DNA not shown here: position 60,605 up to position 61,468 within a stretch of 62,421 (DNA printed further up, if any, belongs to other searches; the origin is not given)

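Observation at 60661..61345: GC-rich foreign cassette carrying one orphan degenerate-Nudix gene, wedged between alaS and the infA-rpmJ-rpsM ribosomal operon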

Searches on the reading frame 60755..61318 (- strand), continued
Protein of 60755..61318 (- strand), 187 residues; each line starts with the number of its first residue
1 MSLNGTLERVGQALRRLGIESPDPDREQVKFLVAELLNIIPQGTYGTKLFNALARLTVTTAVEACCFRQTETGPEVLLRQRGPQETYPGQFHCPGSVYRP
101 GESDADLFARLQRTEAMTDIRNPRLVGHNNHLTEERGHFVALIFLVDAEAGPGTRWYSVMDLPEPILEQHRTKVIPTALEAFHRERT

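Call 34: find_encoding_contigs(protein=P0172, flank=5000, max_places=3)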
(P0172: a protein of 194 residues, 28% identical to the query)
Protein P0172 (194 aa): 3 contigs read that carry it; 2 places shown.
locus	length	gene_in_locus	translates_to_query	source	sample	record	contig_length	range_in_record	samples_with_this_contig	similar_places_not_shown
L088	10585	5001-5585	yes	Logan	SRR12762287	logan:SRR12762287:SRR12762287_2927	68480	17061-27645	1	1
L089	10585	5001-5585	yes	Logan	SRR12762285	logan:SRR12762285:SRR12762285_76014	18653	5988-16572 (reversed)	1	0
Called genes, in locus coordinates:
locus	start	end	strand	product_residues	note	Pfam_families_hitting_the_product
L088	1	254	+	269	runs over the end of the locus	PF00456:Transketolase_N, PF13292:DXP_synthase_N (faint), PF00676:E1_dh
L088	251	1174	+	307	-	PF02779:Transket_pyr, PF02780:Transketolase_C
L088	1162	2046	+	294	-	PF01370:Epimerase, PF04321:RmlD_sub_bind, PF16363:GDP_Man_Dehyd (faint)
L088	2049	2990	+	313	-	PF00535:Glycos_transf_2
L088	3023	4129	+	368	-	PF01757:Acyl_transf_3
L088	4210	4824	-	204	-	PF00702:Hydrolase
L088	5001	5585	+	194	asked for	PF00293:NUDIX (weak)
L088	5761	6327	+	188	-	-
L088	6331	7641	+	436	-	PF01041:DegT_DnrJ_EryC1, PF01053:Cys_Met_Meta_PP (weak)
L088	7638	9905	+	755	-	PF26314:MptA_B_family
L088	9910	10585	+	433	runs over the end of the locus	PF01943:Polysacc_synt, PF13440:Polysacc_synt_3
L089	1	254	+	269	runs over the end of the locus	PF00456:Transketolase_N, PF13292:DXP_synthase_N (faint), PF00676:E1_dh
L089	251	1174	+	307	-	PF02779:Transket_pyr, PF02780:Transketolase_C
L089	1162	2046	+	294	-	PF01370:Epimerase, PF04321:RmlD_sub_bind, PF16363:GDP_Man_Dehyd (faint)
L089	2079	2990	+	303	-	PF00535:Glycos_transf_2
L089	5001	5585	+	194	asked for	PF00293:NUDIX (weak)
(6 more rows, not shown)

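Call 35: find_encoding_contigs(protein=P0158, flank=5000, max_places=3)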
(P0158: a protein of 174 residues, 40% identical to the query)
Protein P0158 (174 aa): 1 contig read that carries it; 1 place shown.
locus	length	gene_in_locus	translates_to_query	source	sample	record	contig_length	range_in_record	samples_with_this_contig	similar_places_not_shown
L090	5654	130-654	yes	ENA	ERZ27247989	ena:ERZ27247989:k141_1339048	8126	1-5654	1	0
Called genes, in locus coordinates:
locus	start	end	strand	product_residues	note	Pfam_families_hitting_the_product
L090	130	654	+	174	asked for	PF00293:NUDIX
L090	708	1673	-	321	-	PF01073:3Beta_HSD, PF01370:Epimerase, PF02719:Polysacc_synt_2, PF04321:RmlD_sub_bind, PF16363:GDP_Man_Dehyd, PF07993:NAD_binding_4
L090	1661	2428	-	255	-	PF00483:NTP_transferase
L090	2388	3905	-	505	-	PF01943:Polysacc_synt, PF13440:Polysacc_synt_3, PF03023:MurJ (weak), PF01554:MatE (weak)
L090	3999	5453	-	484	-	PF00984:UDPG_MGDP_dh (faint)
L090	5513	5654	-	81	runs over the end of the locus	PF12728:HTH_17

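Call 36: find_encoding_contigs(protein=P0165, flank=5000, max_places=3)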
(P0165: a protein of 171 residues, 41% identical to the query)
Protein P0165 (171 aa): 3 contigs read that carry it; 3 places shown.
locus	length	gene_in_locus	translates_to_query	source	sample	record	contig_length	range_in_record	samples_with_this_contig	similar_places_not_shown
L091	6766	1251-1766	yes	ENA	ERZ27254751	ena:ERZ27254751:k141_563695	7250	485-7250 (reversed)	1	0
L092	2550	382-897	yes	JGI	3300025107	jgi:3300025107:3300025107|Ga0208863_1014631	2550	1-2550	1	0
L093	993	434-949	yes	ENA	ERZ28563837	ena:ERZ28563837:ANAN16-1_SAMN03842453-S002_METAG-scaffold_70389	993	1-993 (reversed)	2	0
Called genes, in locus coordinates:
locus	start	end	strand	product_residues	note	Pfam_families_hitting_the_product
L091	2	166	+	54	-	?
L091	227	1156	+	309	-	PF01370:Epimerase, PF04321:RmlD_sub_bind, PF16363:GDP_Man_Dehyd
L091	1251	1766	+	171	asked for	PF00293:NUDIX (weak)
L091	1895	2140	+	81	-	PF12728:HTH_17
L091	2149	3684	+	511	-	PF01943:Polysacc_synt, PF13440:Polysacc_synt_3, PF01554:MatE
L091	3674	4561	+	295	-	-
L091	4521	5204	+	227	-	PF00908:dTDP_sugar_isom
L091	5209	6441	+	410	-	PF08421:Methyltransf_13, PF13489:Methyltransf_23, PF08241:Methyltransf_11 (faint), PF08242:Methyltransf_12 (weak), PF08484:Methyltransf_14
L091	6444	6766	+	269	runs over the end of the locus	?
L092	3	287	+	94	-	?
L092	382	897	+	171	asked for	PF00293:NUDIX (weak)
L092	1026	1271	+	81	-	PF12728:HTH_17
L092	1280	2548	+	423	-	?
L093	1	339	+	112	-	?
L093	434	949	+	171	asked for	PF00293:NUDIX (weak)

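Call 43: find_related_loci(query=A3, collection=metagenome_contigs, flank=5000)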
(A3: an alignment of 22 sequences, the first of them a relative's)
Query A3 (187 aa) in metagenome_contigs; peptide patterns used: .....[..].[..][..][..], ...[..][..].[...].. (x = any residue, [..] = any of these).
248 stretches matched a pattern; 85 encode a relative of the query (tblastn E <= 1e-3); the best 80 are kept; 80 distinct loci.
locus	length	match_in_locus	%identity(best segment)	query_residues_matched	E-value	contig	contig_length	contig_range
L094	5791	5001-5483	51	25-182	2e-43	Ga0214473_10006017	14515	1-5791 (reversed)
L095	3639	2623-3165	44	23-187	4e-40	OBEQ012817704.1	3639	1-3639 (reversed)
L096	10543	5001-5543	44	23-187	4e-40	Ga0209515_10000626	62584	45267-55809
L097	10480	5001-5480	46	32-187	9e-40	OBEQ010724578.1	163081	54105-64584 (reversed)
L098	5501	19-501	43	27-184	4e-39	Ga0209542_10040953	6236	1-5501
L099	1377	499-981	43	27-184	4e-40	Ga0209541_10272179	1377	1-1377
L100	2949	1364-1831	47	27-182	8e-39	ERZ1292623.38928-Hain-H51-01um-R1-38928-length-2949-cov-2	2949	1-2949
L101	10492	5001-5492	46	32-187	5e-38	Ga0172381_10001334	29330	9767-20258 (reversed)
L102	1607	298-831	40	17-182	2e-38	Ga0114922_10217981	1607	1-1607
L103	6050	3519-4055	44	32-187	9e-37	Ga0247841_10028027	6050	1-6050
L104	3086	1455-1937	45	32-187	8e-37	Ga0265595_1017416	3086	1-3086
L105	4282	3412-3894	46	32-187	2e-36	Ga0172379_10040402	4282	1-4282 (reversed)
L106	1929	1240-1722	45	32-187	1e-36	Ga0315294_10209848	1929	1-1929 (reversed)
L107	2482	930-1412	43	32-187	2e-36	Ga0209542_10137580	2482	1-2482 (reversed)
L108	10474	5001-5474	46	32-176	4e-36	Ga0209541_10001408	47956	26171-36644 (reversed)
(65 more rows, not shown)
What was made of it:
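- Tried and rejected: The 22-sequence alignment then gave 80 loci (call 43).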

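Call 44: find_related_loci(query=A3, collection=viral_contigs, flank=5000)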
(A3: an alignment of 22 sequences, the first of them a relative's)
Query A3 (187 aa) in viral_contigs; peptide patterns used: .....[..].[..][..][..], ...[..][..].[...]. (x = any residue, [..] = any of these).
8 stretches matched a pattern, but none encodes a relative of the query by tblastn (E <= 1e-3).

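Call 50: find_encoding_contigs(protein=P0002, flank=3000, max_places=2)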
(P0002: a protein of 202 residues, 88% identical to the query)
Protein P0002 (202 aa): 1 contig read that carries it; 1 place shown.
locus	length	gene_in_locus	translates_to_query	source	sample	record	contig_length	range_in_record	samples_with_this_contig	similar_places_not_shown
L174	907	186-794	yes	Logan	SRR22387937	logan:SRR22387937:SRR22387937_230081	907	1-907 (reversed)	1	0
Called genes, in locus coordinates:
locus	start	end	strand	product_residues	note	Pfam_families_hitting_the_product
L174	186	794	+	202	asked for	-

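Call 51: find_encoding_contigs(protein=P0004, flank=3000, max_places=2)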
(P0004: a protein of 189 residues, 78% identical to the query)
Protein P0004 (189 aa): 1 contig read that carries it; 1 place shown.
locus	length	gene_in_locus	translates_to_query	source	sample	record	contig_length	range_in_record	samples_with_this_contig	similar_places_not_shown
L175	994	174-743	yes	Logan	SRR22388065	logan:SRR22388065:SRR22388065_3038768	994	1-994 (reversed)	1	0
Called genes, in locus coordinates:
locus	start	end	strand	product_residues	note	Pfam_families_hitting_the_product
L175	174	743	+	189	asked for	-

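Call 52: find_encoding_contigs(protein=P0007, flank=3000, max_places=2)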
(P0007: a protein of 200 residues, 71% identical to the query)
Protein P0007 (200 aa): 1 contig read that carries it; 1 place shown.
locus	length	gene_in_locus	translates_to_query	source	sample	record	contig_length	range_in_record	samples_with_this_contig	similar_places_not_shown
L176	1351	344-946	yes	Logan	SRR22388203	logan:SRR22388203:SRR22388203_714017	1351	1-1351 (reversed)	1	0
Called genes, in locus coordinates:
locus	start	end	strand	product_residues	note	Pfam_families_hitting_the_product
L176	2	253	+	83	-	?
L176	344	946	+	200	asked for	-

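Call 53: predict_structure(alignment_id=A4)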
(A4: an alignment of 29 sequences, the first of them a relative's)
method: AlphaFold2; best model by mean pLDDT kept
length: 187 residues; sequences in the alignment: 29
mean_pLDDT: 94.0   pTM: 0.83
mean pLDDT of the five models: 94.0, 92.7, 91.9, 91.1, 91.1
residues with pLDDT >= 90: 154; 70-90: 32; 50-70: 1; < 50: 0
segments of 3 or more residues with pLDDT < 50: none
pLDDT, mean of each block of 10 residues (from residue 1): 90 96 94 92 82 89 98 98 93 95 95 93 97 89 98 97 97 98 96
secondary structure, 60 per line:
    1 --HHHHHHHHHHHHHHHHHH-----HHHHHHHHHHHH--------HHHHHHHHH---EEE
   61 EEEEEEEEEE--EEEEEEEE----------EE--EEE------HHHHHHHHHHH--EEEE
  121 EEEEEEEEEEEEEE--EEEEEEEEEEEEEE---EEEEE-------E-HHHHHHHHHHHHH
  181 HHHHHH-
elements in order: H3-20 H26-37 H46-54 E58-70 E73-80 E95-97 H104-114 E117-134 E137-150 E154-158 H168-186
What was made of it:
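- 60755..61318 (-): Coding sequence of gene X, 187 aa. The protein has an N-terminal three-helix extension followed by a Nudix-fold domain with the box S96-x5-E102-x7-R110-L-Q-R-T-E115-A-M. AF2 pLDDT 94 (call 53).
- On NrtR/AraR Nudix-related transcriptional regulators: X is 187 aa, made of three N-terminal helices and a Nudix domain that ends in a single C-terminal helix (call 53).
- Closest known: NrtR/AraR-type Nudix effector domains. Different: They are fused to a C-terminal winged-helix DNA-binding domain, which X lacks (call 53).
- There is no DNA-binding (wHTH) domain: the protein is 187 aa, made of an N-terminal helical extension and the Nudix domain only (call 53).
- Tried and rejected: A 29-sequence alignment gave pLDDT 94 (call 53).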

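Call 56: fold_search(model_id=the predicted structure, library=pdb)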
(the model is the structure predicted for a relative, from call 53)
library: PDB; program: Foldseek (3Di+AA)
matches with E <= 10: 836; with E <= 0.001: 396
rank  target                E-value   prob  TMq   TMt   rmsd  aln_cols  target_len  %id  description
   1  4hvy                  1.0e-08  1.00  0.51  0.68   4.2       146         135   25  A thermostable variant of human NUDT18 NUDIX domain obtained by Hot Colony Filtration (released 2014-01-01)
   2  3gg6                  3.5e-08  1.00  0.54  0.68   3.6       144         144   22  Crystal structure of the NUDIX domain of human NUDT18 (released 2009-03-10)
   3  6ypf                  2.0e-07  1.00  0.47  0.66   5.3       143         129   22  NUDIX1 hydrolase from Rosa x hybrida in complex with geranyl pyrophosphate (released 2020-07-22)
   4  5bs6_B                2.7e-07  1.00  0.56  0.47   3.1       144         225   16  Apo structure of transcriptional factor AraR from Bacteroides thetaiotaomicron VPI (released 2015-06-17)
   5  5bs6_D                3.1e-07  1.00  0.57  0.47   2.9       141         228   15  Apo structure of transcriptional factor AraR from Bacteroides thetaiotaomicron VPI (released 2015-06-17)
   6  5dd4                  3.5e-07  1.00  0.56  0.48   3.0       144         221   16  Apo structure of transcriptional factor AraR from Bacteroides thetaiotaomicron VPI (released 2015-09-09)
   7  1x51_MODEL_1_A        3.5e-07  1.00  0.51  0.60   3.3       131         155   18  Solution structure of the NUDIX domain from human A/G-specific adenine DNA glycosylase alpha-3 splice isoform (released 2005-11-15)
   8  5zrh                  4.2e-07  1.00  0.48  0.66   3.9       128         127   20  M. smegmatis antimutator protein MutT2 in complex with CMP (released 2019-04-24)
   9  5bs6_A                4.8e-07  1.00  0.56  0.48   3.1       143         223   15  Apo structure of transcriptional factor AraR from Bacteroides thetaiotaomicron VPI (released 2015-06-17)
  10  6uuf_B                5.1e-07  1.00  0.41  0.48   6.0       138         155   14  Crystal structure of a Nudix Hydrolase from M. Smegmatis, RenU (released 2021-05-12)
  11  5zrp                  5.7e-07  1.00  0.49  0.67   3.7       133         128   20  M. smegmatis antimutator protein MutT2 form 3 (released 2019-04-24)
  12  5zrl_B                5.7e-07  1.00  0.47  0.64   4.7       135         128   21  M. smegmatis antimutator protein MutT2 in complex with CDP (released 2019-04-24)
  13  6ypb                  6.5e-07  1.00  0.47  0.65   5.3       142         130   21  NUDIX1 hydrolase from Rosa x hybrida (released 2020-07-22)
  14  8fay_D                6.5e-07  1.00  0.44  0.24  12.2       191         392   16  Human MUTYH adenine glycosylase bound to DNA containing a transition state analog (1N) paired with d(8-oxo-G) (released 2024-05-29)
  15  5zro_A                7.4e-07  1.00  0.48  0.66   4.4       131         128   21  M. smegmatis antimutator protein MutT2 in complex with 5mdCTP (released 2019-04-24)
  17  5bs6_C                1.1e-06  1.00  0.57  0.48   3.0       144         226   16  Apo structure of transcriptional factor AraR from Bacteroides thetaiotaomicron VPI (released 2015-06-17)
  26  3gz8_C                1.6e-06  1.00  0.53  0.63   5.3       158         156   18  Cocrystal structure of NUDIX domain of Shewanella oneidensis NrtR complexed with ADP ribose (released 2009-06-09)
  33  3gz8_A                2.4e-06  1.00  0.55  0.65   5.4       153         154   18  Cocrystal structure of NUDIX domain of Shewanella oneidensis NrtR complexed with ADP ribose (released 2009-06-09)
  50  3gz5_B                4.2e-06  1.00  0.52  0.45   3.8       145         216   18  Crystal structure of Shewanella oneidensis NrtR (released 2009-06-09)
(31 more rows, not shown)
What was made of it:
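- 60755..61318 (-): Foldseek gives 396 Nudix matches at E<=1e-3 (call 56).
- On Nudix superfamily (fold): The AF2 model (pLDDT 94) gives 396 Foldseek matches at E<=1e-3, and every listed match is a Nudix protein (calls 53, 56).
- Closest known: UDP-X diphosphatase. Same: Foldseek aligns 191-202 columns (call 56).
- Closest known: UDP-X diphosphatase. Different: The whole-chain superposition is poor (rmsd 7.7-11.6 A, call 56).
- The AF2 model has pLDDT 94 (call 53), and all Foldseek matches are Nudix (call 56).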

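Call 62: search_protein_families(library=pfam, alignment_id=A5, max_evalue=0.00001)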
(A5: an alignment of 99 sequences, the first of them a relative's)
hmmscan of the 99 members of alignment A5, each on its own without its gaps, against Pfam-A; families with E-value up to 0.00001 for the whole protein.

A. member 1, L095:1938-2591:+ (218 aa): 2 families
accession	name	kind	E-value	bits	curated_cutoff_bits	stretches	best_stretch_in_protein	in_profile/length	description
PF00702.32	Hydrolase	-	4.4e-07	30.9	26.4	1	90-191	92-191/191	haloacid dehalogenase-like hydrolase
PF13419.12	HAD_2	-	5.1e-07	30.4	23.8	1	94-195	77-176/178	Haloacid dehalogenase-like hydrolase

B. families by the number of members that match (of 99 scanned): 55 families (the first 25 are shown)
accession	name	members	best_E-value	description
PF16363.11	GDP_Man_Dehyd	31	1.7e-62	GDP-mannose 4,6 dehydratase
PF01370.27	Epimerase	26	9.1e-65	NAD dependent epimerase/dehydratase family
PF04321.23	RmlD_sub_bind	25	5.8e-76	RmlD substrate binding domain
PF02719.21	Polysacc_synt_2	23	1.8e-22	Polysaccharide biosynthesis protein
PF01073.25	3Beta_HSD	22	1.7e-21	3-beta hydroxysteroid dehydrogenase/isomerase family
PF07993.18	NAD_binding_4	22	7.2e-18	Male sterility protein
PF00106.31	adh_short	11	4e-09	short chain dehydrogenase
PF12706.13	Lactamase_B_2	8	7.8e-20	Beta-lactamase superfamily domain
PF13460.12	NAD_binding_10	8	3e-08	NAD(P)H-binding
PF01041.23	DegT_DnrJ_EryC1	7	1.7e-99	DegT/DnrJ/EryC1/StrS aminotransferase family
PF00155.27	Aminotran_1_2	6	7.5e-80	Aminotransferase class I and II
PF00535.33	Glycos_transf_2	6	1.8e-25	Glycosyl transferase family 2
PF00753.33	Lactamase_B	6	6.4e-09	Metallo-beta-lactamase superfamily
PF01053.26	Cys_Met_Meta_PP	6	1.4e-08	Cys/Met metabolism PLP-dependent enzyme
PF00483.29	NTP_transferase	5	6.7e-31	Nucleotidyl transferase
PF00293.34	NUDIX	3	9.6e-17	NUDIX domain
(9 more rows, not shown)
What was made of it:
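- Closest known: GDP-mannose mannosyl hydrolase. Same: Both are encoded in polysaccharide and nucleotide-sugar clusters with GDP-mannose-dehydratase-type SDRs, DegT aminotransferases and NTP transferases (call 62).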

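Call 78: list_cluster_members(proteins=[P0150, P0172, P0177, P0175, P0165, P0160, P0009, P0158])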
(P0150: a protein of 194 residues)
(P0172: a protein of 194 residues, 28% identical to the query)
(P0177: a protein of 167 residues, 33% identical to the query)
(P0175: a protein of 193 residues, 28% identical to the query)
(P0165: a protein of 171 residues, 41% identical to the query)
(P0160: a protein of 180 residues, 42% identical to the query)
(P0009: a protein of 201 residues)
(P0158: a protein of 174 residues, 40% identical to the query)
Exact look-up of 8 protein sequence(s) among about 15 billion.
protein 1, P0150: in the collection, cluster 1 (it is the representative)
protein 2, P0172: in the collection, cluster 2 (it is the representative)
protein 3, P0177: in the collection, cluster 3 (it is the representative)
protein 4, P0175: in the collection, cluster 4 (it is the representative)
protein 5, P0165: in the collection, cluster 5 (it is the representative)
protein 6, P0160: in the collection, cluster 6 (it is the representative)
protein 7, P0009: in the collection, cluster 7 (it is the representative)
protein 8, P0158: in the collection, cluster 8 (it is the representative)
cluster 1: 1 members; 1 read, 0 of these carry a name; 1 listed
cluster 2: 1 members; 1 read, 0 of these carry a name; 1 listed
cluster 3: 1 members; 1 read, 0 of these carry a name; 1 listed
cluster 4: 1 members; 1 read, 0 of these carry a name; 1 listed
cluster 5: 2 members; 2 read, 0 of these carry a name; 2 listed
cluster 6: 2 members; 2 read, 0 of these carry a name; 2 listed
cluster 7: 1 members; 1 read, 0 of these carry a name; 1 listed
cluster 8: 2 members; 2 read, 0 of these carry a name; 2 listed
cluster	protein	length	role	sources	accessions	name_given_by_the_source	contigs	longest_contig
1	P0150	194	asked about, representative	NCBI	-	-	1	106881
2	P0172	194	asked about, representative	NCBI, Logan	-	-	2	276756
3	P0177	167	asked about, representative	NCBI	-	-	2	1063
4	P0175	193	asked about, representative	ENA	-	-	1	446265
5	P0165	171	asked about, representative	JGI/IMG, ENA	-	-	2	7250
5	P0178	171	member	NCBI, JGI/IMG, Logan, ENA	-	-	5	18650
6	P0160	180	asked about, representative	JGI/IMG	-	-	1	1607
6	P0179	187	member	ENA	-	-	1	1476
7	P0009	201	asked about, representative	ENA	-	-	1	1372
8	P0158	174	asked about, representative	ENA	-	-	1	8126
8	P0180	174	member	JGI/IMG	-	-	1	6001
